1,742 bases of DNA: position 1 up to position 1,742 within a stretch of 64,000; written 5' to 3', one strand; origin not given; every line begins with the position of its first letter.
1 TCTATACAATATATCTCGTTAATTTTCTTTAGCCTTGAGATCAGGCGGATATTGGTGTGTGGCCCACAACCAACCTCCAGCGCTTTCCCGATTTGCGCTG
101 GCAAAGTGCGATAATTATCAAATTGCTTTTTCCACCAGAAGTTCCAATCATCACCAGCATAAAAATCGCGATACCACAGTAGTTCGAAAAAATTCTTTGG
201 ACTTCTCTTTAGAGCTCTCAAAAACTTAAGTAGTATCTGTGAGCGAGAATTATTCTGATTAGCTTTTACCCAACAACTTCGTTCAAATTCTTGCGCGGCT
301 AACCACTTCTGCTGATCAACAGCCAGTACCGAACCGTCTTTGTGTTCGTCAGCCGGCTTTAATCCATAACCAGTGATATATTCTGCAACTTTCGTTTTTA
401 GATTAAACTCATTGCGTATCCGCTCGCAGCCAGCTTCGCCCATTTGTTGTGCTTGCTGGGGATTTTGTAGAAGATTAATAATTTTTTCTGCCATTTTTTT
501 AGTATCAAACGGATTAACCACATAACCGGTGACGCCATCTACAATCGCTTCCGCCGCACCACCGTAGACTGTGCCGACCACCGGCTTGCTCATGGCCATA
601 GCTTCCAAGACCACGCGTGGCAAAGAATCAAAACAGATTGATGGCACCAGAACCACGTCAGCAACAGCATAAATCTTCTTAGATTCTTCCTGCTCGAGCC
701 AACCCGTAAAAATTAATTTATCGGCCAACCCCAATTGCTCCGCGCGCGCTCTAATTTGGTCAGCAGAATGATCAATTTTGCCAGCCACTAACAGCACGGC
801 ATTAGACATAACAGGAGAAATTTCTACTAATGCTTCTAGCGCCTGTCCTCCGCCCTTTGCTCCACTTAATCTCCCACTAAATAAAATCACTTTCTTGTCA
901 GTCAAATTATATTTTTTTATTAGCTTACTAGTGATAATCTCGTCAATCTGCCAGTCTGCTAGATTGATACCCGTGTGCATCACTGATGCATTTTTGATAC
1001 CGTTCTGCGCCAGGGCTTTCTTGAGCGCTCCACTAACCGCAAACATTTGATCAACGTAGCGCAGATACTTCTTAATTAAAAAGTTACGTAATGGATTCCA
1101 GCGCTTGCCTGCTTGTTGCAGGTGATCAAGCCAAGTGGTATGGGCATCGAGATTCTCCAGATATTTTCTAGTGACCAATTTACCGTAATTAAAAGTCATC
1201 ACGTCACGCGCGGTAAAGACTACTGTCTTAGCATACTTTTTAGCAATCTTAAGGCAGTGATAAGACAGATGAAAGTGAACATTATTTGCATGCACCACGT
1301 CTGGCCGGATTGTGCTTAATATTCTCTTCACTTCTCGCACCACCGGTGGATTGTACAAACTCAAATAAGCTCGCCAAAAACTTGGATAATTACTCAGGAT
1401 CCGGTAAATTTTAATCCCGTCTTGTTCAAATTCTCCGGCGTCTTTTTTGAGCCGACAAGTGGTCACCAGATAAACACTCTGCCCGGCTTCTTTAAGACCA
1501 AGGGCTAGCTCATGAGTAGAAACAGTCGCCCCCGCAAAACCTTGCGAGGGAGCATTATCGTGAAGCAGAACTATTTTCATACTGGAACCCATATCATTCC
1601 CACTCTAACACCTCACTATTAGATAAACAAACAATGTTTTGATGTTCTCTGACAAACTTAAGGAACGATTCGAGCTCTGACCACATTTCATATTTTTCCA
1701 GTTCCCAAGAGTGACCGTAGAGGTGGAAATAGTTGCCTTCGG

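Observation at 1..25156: About 25 kb single-strand, translationally coupled glycan-assembly super-operon with no recognisable Wzx/Wzy/ABC export component, headed by a surface protein and a HerA/VirD4-like ATPase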

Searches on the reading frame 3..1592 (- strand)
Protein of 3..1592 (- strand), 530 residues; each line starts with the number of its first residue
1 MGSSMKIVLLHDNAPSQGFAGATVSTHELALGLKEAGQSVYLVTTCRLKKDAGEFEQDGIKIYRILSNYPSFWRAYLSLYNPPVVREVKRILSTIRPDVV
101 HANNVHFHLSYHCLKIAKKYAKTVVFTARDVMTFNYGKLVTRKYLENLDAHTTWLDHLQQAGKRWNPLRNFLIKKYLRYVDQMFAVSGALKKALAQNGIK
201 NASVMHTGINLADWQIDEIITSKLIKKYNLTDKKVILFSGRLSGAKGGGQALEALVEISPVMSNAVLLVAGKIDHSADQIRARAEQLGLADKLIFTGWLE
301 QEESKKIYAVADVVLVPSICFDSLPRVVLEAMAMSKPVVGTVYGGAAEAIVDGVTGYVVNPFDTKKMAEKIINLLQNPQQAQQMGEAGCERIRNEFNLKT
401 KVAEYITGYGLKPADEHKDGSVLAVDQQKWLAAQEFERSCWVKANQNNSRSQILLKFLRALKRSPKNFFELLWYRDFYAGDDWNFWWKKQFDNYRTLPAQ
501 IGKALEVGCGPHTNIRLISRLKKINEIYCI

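Call 6: search_protein_families(library=pfam, proteins=[window:3-1592:-], max_evalue=0.01)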
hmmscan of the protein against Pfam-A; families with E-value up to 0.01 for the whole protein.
window:3-1592:- (530 aa): 8 families
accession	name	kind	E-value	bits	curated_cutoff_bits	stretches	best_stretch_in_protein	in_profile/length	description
PF00534.26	Glycos_transf_1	-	2.9e-35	121.8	26.4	1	225-388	6-169/172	Glycosyl transferases group 1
PF13692.12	Glyco_trans_1_4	-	1.3e-29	103.7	27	1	234-377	2-142/142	Glycosyl transferases group 1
PF13439.12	Glyco_transf_4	-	1.5e-18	67.8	28.5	1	21-212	3-169/170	Glycosyltransferase Family 4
PF13579.12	Glyco_trans_4_4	-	2.7e-10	41.3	29.7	1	21-204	2-152/158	Glycosyl transferase 4-like domain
PF13524.12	Glyco_trans_1_2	-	2.2e-07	31.4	25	1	292-405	28-142/144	Glycosyl transferase-like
PF00982.27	Glyco_transf_20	-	0.0001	21.6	32.5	1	298-384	359-446/473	Glycosyltransferase family 20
PF20706.3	GT4-conflict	-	0.00077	19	26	1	232-385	196-365/385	Family 4 Glycosyltransferase in conflict systems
PF13477.12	Glyco_trans_4_2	-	0.003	18.2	23.4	1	24-135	11-115/139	Glycosyl transferase 4-like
